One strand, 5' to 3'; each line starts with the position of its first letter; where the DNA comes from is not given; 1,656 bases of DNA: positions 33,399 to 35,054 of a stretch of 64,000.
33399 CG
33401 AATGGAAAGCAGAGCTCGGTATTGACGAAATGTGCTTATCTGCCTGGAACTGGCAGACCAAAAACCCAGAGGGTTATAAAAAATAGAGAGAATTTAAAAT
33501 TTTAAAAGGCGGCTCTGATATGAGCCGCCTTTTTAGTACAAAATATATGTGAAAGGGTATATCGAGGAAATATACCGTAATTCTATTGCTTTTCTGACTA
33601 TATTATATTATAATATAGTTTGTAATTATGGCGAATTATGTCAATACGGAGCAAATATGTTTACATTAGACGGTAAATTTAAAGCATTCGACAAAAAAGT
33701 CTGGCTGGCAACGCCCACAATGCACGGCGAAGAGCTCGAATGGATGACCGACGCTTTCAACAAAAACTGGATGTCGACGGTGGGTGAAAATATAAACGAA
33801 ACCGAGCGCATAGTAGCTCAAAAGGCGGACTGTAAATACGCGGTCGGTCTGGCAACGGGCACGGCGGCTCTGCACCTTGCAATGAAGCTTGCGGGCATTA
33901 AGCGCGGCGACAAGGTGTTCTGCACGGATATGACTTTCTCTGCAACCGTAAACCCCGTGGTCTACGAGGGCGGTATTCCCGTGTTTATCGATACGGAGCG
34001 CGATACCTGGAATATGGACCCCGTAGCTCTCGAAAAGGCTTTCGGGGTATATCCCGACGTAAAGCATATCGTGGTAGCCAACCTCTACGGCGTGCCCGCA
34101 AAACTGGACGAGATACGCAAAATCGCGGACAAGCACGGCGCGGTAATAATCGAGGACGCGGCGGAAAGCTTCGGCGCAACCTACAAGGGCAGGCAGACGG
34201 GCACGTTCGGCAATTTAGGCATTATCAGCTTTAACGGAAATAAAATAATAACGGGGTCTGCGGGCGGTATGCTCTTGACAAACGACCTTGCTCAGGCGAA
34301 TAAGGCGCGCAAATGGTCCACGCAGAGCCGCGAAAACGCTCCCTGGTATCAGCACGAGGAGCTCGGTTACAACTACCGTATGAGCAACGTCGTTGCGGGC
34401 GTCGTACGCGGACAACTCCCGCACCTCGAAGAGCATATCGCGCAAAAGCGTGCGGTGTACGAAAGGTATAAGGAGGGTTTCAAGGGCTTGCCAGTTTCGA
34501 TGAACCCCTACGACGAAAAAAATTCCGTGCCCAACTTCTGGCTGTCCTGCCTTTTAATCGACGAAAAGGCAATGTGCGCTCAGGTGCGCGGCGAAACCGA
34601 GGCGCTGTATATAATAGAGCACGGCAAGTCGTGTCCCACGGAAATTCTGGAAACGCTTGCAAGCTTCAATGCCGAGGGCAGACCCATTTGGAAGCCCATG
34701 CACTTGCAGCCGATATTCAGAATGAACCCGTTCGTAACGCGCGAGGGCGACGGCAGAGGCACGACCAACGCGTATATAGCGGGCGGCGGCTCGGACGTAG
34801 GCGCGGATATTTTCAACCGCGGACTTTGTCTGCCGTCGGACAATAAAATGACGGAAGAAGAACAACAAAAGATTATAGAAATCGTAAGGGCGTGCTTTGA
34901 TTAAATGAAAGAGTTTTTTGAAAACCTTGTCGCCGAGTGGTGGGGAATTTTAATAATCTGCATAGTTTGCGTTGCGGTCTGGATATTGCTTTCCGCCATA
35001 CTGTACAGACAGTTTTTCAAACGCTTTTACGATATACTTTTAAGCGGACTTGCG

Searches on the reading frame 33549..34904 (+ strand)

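Call 91: search_protein_families(library=phrogs, proteins=[window:33549-34904:+], max_evalue=0.00001)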
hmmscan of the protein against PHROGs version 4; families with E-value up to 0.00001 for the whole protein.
window:33549-34904:+ (451 aa): 1 family
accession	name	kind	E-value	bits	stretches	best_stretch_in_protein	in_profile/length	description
phrog_3139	-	other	6.7e-45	154.6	1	54-315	9-283/387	aminotransferase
